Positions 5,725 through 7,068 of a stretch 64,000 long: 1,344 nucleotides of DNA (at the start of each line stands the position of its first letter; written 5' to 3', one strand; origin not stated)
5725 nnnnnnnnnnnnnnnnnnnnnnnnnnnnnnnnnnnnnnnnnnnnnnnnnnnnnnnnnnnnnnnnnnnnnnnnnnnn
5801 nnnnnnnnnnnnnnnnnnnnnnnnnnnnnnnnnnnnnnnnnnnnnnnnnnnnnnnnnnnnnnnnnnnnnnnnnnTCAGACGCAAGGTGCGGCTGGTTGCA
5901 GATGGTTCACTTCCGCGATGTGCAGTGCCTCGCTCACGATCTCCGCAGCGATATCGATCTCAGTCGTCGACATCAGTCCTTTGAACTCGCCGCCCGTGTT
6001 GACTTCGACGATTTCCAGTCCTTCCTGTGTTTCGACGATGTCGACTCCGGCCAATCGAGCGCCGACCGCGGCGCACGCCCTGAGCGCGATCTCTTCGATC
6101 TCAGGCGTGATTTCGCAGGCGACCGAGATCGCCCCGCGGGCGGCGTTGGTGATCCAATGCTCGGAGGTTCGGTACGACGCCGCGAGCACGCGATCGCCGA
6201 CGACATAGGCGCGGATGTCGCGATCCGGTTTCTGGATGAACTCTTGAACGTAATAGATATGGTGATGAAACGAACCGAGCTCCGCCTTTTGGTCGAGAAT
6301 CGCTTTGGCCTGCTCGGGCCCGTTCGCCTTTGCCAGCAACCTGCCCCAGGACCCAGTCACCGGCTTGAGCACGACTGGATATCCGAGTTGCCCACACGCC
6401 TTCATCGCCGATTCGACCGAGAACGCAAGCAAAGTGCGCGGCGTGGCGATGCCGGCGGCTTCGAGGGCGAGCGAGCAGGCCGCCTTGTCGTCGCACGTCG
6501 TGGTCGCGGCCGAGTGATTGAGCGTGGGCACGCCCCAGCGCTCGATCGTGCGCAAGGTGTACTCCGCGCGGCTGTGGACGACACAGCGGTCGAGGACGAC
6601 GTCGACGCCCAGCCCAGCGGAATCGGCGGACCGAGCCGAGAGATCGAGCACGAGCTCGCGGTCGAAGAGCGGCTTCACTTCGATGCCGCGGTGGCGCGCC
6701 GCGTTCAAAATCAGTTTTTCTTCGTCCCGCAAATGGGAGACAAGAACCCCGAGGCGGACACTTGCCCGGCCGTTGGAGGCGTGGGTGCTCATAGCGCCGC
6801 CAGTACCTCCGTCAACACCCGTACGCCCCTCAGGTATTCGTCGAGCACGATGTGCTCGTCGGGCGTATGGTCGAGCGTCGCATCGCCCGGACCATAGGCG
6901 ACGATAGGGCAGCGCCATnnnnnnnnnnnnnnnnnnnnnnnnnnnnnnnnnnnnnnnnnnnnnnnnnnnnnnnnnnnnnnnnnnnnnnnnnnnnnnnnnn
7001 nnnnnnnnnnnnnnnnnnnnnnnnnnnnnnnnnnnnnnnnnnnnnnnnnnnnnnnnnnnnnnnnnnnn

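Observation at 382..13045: LysW-type lysine/arginine super-cluster split into two amino-acid-specific regulatory units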

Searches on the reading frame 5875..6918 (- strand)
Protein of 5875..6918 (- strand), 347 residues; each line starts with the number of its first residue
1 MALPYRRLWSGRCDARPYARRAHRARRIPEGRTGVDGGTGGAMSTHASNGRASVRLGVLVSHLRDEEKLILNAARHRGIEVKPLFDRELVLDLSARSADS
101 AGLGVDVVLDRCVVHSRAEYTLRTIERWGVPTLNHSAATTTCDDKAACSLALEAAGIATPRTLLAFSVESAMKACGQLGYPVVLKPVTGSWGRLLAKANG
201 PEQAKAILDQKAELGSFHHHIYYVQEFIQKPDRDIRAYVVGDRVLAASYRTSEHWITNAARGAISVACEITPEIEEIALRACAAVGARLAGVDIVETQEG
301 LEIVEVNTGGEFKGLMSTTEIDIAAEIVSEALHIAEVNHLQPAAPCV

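Call 4: search_protein_families(library=ncbifam, proteins=[window:5875-6918:-])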
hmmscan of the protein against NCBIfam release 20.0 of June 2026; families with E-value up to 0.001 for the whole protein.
window:5875-6918:- (347 aa): 25 families
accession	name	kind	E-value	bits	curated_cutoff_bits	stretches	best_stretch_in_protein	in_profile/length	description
TIGR02144.1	LysX_arch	equivalog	7.2e-91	304.2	275.6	1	56-334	1-278/281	lysine biosynthesis protein LysX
TIGR00768.1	rimK_fam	subfamily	3.3e-79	266.1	143.4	1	56-329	2-274/276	RimK family alpha-L-glutamate ligase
NF040720.1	MptN_Meth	equivalog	3.8e-51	173.9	350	1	121-330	78-289/291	tetrahydromethanopterin:alpha-L-glutamate ligase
TIGR04356.1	grasp_GAK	hypoth_equivalog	6.3e-26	91.1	300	1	121-329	76-281/287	GAK system ATP-grasp enzyme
NF007764.0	PRK10446.1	equivalog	2.5e-24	86.1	331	1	121-329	76-284/300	30S ribosomal protein S6--L-glutamate ligase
TIGR04443.1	F420_CofF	equivalog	3.2e-17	62.5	300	1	121-323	69-270/283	coenzyme gamma-F420-2:alpha-L-glutamate ligase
TIGR02068.2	cya_phycin_syn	equivalog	5.4e-13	47.8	850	1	137-257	206-321/862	cyanophycin synthetase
NF010623.0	PRK14016.1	subfamily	1.8e-11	42.9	877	1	138-258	208-323/871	cyanophycin synthetase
NF002563.0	PRK02186.1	subfamily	5.9e-10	38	625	1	113-308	73-275/890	argininosuccinate lyase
TIGR04187.1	GRASP_SAV_5884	subfamily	1.6e-08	34.1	350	1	133-327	112-307/312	ATP-grasp ribosomal peptide maturase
TIGR03103.1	trio_acet_GNAT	equivalog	2.5e-07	29.6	569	1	110-254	262-401/547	N-acetylglutaminylglutamine synthetase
NF038074.1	fam_STM4014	hypoth_equivalog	9e-07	28.5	175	0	229-311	236-328/349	STM4014 family protein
NF006367.0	PRK08591.1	subfamily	1.1e-05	24.4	597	1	167-341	140-322/451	acetyl-CoA carboxylase biotin carboxylase subunit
NF006766.0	PRK09288.1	equivalog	1.1e-05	24.4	339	1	135-229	105-199/396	formate-dependent phosphoribosylglycinamide formyltransferase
NF005525.0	PRK07178.1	equivalog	1.4e-05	24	768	1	140-341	110-320/471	acetyl-CoA carboxylase biotin carboxylase subunit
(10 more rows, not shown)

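Call 5: search_protein_families(library=pfam, proteins=[window:5875-6918:-])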
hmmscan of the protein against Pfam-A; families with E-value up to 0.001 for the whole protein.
window:5875-6918:- (347 aa): 7 families
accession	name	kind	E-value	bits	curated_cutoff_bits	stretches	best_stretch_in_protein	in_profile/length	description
PF08443.16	RimK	-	1.7e-30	106.5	21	1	143-329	2-186/188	RimK-like ATP-grasp domain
PF22626.3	LysX_preATP_grasp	-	1e-21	77.2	27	1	56-139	1-82/84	LysX preATP-grasp domain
PF02655.19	ATP-grasp_3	-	3.3e-07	31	23.2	1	142-307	1-154/160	ATP-grasp domain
PF14397.11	ATPgrasp_ST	-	1.4e-05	24.9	31.4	0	132-222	9-105/278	Sugar-transfer associated ATP-grasp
PF02786.22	CPSase_L_D2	-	1.7e-05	24.9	19.8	1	144-243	1-103/211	Carbamoyl-phosphate synthase L chain, ATP binding domain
PF13549.11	ATP-grasp_5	-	3.8e-05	23.6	27.6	1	151-186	18-53/221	ATP-grasp domain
PF02222.28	ATP-grasp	-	0.00055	20.1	27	1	151-229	2-77/179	ATP-grasp domain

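Call 25: search_solved_structures(query=window:5875-6792:-, max_evalue=1e-10, show_alignments=5)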
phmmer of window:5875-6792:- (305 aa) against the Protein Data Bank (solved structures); distinct sequences matched with E-value up to 1e-10: 10.
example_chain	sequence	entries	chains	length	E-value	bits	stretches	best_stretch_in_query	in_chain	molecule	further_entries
3vpd_A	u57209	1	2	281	1.2e-65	224.9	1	14-293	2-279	Ribosomal protein S6 modification protein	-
1uc8_A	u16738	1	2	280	3.8e-62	213.4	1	14-292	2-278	lysine biosynthesis enzyme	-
1uc9_A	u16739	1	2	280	7.8e-61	209.1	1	14-292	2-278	lysine biosynthesis enzyme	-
5k2m_A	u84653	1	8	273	7.5e-51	176.3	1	60-294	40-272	RimK-related lysine biosynthesis protein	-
3vpb_A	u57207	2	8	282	3.2e-34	121.7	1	13-287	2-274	Putative acetylornithine deacetylase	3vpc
7qyr_A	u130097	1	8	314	6.1e-22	81.5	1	78-286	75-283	Probable alpha-L-glutamate ligase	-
4iwx_A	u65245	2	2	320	1.3e-21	80.4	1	78-286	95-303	Ribosomal protein S6 modification protein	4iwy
5zct_A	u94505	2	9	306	1.4e-21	80.3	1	78-286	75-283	Ribosomal protein S6--L-glutamate ligase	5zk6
7qys_A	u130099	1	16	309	1.5e-19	73.7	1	79-287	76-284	Probable alpha-L-glutamate ligase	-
5i47_A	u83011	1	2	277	9.8e-18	67.7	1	10-285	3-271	RimK domain protein ATP-grasp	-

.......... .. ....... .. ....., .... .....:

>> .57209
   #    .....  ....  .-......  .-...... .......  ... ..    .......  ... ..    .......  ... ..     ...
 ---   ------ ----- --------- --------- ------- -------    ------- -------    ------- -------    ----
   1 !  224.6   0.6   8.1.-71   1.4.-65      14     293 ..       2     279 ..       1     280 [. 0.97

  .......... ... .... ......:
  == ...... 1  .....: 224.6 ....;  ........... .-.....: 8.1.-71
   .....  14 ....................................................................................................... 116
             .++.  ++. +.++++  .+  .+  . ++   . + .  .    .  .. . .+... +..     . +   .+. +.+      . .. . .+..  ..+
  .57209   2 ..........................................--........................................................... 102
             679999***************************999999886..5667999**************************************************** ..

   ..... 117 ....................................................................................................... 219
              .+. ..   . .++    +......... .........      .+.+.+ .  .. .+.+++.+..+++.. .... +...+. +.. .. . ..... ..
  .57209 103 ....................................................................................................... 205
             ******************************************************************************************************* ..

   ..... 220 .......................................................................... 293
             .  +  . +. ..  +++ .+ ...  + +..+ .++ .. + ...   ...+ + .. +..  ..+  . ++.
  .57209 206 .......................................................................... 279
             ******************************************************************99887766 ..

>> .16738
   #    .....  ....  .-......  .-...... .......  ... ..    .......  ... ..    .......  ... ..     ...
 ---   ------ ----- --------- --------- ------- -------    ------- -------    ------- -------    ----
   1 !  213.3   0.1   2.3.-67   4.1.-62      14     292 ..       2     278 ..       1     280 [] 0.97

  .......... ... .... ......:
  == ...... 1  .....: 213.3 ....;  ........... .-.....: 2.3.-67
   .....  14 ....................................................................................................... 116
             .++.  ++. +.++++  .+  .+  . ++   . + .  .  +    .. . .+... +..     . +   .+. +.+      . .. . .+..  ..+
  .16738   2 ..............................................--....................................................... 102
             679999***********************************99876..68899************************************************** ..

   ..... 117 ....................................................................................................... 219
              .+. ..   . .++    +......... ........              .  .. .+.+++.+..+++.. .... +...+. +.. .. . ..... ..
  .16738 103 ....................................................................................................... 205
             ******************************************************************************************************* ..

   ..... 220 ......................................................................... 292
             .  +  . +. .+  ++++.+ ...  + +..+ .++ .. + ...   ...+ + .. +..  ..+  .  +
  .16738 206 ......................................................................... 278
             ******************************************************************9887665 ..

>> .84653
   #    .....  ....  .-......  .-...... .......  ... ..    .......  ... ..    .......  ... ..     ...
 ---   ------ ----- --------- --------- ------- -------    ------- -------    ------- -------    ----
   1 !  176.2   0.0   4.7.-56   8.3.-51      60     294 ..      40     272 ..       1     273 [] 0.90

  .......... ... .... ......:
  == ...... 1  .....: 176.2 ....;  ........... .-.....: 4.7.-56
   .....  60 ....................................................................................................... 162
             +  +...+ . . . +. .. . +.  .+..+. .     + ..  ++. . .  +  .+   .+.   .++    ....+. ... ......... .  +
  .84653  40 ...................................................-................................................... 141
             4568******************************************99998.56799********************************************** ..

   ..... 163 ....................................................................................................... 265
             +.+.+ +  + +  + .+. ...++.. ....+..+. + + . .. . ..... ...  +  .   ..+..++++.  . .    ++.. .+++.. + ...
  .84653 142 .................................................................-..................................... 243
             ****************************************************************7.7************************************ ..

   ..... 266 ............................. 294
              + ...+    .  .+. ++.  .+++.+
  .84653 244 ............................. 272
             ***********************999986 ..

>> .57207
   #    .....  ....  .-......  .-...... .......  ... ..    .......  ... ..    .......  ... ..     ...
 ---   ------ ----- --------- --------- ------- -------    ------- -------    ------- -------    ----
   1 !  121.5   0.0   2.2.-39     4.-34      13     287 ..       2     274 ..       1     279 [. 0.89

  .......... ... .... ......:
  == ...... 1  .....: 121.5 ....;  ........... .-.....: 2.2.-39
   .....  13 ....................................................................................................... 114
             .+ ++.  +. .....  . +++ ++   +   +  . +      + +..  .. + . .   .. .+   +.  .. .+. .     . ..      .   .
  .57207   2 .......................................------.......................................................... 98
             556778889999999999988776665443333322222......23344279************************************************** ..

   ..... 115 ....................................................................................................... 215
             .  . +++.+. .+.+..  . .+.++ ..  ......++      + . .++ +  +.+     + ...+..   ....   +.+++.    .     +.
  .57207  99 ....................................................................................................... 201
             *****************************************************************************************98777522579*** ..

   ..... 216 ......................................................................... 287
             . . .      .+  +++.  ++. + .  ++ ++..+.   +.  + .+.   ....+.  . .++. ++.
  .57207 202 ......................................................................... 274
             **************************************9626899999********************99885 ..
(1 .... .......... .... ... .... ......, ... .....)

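Call 29: find_homologous_proteins(query=window:5875-6792:-, max_evalue=1e-20)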
Query window:5875-6792:- (305 aa): 5210 proteins with E <= 1e-20 among 8000 candidates; the best 120 are listed.
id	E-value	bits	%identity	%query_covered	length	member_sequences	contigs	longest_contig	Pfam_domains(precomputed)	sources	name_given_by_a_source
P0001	3.4e-195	665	100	100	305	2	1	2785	PF22626.4,PF02786.23,PF08443.17,PF02655.20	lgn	-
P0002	1.3e-170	584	89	96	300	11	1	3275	PF22626.4,PF02786.23,PF08443.17,PF02655.20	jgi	jgi:[lysine-biosynthesis-protein LysW]--L-2-aminoadipate ligase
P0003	7.8e-169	578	86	100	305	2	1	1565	PF22626.4,PF02786.23,PF08443.17,PF02655.20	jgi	jgi:[lysine-biosynthesis-protein LysW]---L-2-aminoadipate ligase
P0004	4.2e-168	576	89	96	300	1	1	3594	PF22626.4,PF13549.12,PF08443.17,PF02655.20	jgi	jgi:[lysine-biosynthesis-protein LysW]---L-2-aminoadipate ligase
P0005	4.4e-167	573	88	96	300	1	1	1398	PF22626.4,PF02786.23,PF08443.17,PF02655.20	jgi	jgi:[lysine-biosynthesis-protein LysW]--L-2-aminoadipate ligase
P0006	7.7e-166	568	85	100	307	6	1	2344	PF22626.4,PF02786.23,PF08443.17,PF02655.20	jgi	jgi:[lysine-biosynthesis-protein LysW]---L-2-aminoadipate ligase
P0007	1.2e-145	502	78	92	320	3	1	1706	PF22626.4,PF02786.23,PF08443.17,PF02655.20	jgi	jgi:[lysine-biosynthesis-protein LysW]--L-2-aminoadipate ligase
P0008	5.6e-145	500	76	95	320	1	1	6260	PF22626.4,PF02786.23,PF08443.17,PF02655.20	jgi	jgi:[lysine-biosynthesis-protein LysW]--L-2-aminoadipate ligase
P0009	1.3e-144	499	76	95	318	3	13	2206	PF22626.4,PF02786.23,PF08443.17,PF02655.20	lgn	-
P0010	3.7e-144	497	76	95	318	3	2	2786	PF22626.4,PF13549.12,PF02786.23,PF02222.28,PF08443.17,PF02655.20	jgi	jgi:[lysine-biosynthesis-protein LysW]--L-2-aminoadipate ligase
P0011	8.8e-143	493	75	94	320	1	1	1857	PF22626.4,PF02786.23,PF08443.17,PF02655.20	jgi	jgi:[lysine-biosynthesis-protein LysW]--L-2-aminoadipate ligase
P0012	1.0e-142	493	75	96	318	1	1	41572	PF22626.4,PF08443.17,PF02655.20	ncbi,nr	ncbi:MAG: [lysine-biosynthesis-protein LysW]---L-2-aminoadipate ligase [Thermomicrobiales bacterium]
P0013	1.0e-142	493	75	96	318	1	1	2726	PF22626.4,PF08443.17,PF02655.20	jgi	jgi:[lysine-biosynthesis-protein LysW]--L-2-aminoadipate ligase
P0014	2.8e-142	491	75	96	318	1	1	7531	PF22626.4,PF08443.17,PF02655.20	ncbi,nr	ncbi:MAG: [lysine-biosynthesis-protein LysW]---L-2-aminoadipate ligase [Thermomicrobiales bacterium]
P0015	2.8e-142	491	75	96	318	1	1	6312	PF22626.4,PF08443.17,PF02655.20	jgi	jgi:[lysine-biosynthesis-protein LysW]--L-2-aminoadipate ligase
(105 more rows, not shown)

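Call 49: find_related_loci(query=window:5875-6792:-, collection=genome_contigs, flank=10000)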
Query window:5875-6792:- (305 aa) in genome_contigs; peptide patterns used: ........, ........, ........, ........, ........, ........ (x = any residue, [..] = any of these).
502 stretches matched a pattern; 41 encode a relative of the query (tblastn E <= 1e-3); 41 distinct loci.
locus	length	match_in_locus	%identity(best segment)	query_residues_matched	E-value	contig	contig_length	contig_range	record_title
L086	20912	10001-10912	87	1-304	3e-179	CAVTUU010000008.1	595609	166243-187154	MAG: uncultured Chloroflexia bacterium isolate MFD04944.bin.2.67 genome assembly, contig: contig_49790, whole genome sho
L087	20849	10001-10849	71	12-294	3e-140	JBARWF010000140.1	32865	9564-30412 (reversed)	MAG: Thermomicrobiales bacterium isolate MFD12187_ilm_asm_bin18 k127_6189, whole genome shotgun sequence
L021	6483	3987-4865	69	10-302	2e-139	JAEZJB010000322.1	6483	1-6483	MAG: Chloroflexota bacterium isolate OH_CDB_214 k127_850531, whole genome shotgun sequence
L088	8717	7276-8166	67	3-302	6e-139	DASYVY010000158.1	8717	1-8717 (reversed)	MAG TPA_asm: Thermomicrobiales bacterium isolate SMAG_U6266 k141_660368, whole genome shotgun sequence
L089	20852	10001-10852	71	10-293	6e-139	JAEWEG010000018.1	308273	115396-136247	MAG: Chloroflexota bacterium isolate OH_PBlB_136 k127_446822, whole genome shotgun sequence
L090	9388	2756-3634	69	12-302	8e-139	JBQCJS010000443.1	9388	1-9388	MAG: Thermomicrobiales bacterium isolate bin998 k127_1359011, whole genome shotgun sequence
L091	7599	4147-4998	71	10-293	3e-138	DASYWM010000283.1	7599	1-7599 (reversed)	MAG TPA_asm: Thermomicrobiales bacterium isolate SMAG_U6281 k141_50883, whole genome shotgun sequence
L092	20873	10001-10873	69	12-300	7e-138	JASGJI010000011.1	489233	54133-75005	MAG: Thermomicrobiales bacterium isolate 5N436 JMF-2111-06-0005.ont.bin.436_10, whole genome shotgun sequence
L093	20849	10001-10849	69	12-294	1e-137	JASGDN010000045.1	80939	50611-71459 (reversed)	MAG: Thermomicrobiales bacterium isolate 4M006 JMF-2106-05-0004.bin.6_45, whole genome shotgun sequence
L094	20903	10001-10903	66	1-300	2e-137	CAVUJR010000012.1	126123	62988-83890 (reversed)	MAG: uncultured Chloroflexia bacterium isolate MFD01721.bin.2.39 genome assembly, contig: contig_19146, whole genome sho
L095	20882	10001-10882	68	11-303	6e-137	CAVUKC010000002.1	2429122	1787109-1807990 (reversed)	MAG: uncultured Chloroflexia bacterium isolate MFD01721.bin.1.124 genome assembly, contig: contig_5555, whole genome sho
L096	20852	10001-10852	70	10-293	7e-137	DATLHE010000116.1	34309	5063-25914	MAG TPA_asm: Thermomicrobiales bacterium isolate SMAG_U13632 k141_3019960, whole genome shotgun sequence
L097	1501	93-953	69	4-293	1e-148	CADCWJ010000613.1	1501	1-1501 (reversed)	MAG: uncultured Thermomicrobiales bacterium isolate AVDCRST_MAG87 genome assembly, contig: k137_600431, whole genome sho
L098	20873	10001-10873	68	1-293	2e-135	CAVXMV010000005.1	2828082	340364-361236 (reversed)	MAG: uncultured Chloroflexia bacterium isolate MFD02840.bin.2.2 genome assembly, contig: contig_5254, whole genome shotg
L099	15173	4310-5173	68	7-294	9e-136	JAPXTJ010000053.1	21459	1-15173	MAG: Thermomicrobiales bacterium isolate binned_ad_9.32 NODE_2999_length_21459_cov_2.198997, whole genome shotgun sequen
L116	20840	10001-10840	45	8-291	1e-76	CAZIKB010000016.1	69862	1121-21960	MAG TPA_asm: uncultured Cytophagia bacterium isolate binchicken_co121_9 genome assembly, contig: NODE_105_length_69862_c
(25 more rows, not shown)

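Call 58: search_protein_families(library=pfam, max_evalue=0.00001, proteins=[L086:16805-18544:-, L086:18877-20088:-, L095:16866-18425:+, L098:16545-18122:+])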
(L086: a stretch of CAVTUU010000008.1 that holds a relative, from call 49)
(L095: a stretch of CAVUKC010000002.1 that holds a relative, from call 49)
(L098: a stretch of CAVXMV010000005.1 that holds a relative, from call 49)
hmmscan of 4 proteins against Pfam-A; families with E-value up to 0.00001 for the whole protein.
L086:16805-18544:- (579 aa): 3 families
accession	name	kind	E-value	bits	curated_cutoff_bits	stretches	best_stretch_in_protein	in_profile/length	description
PF00587.30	tRNA-synt_2b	-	1.8e-28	100.2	29.3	1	95-454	2-179/179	tRNA synthetase class II core domain (G, H, P, S and T)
PF04073.20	tRNA_edit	-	3.5e-26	92.2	25.5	1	256-370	1-118/123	Aminoacyl-tRNA editing domain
PF03129.25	HGTP_anticodon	-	1.1e-15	58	21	1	477-563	8-93/94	Anticodon binding domain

L086:18877-20088:- (403 aa): 1 family
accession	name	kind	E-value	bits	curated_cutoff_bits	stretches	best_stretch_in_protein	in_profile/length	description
PF01053.26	Cys_Met_Meta_PP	-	5.1e-91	305.5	27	1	37-398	2-380/381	Cys/Met metabolism PLP-dependent enzyme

L095:16866-18425:+ (519 aa): 1 family
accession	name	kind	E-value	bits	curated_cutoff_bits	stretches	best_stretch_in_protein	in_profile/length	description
PF00496.27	SBP_bac_5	-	6.2e-36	124.7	32.4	1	108-437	24-366/368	Bacterial extracellular solute-binding proteins, family 5 Middle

L098:16545-18122:+ (525 aa): 1 family
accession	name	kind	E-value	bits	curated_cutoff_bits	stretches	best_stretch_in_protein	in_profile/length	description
PF00496.27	SBP_bac_5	-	3.2e-51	175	32.4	1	85-438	2-367/368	Bacterial extracellular solute-binding proteins, family 5 Middle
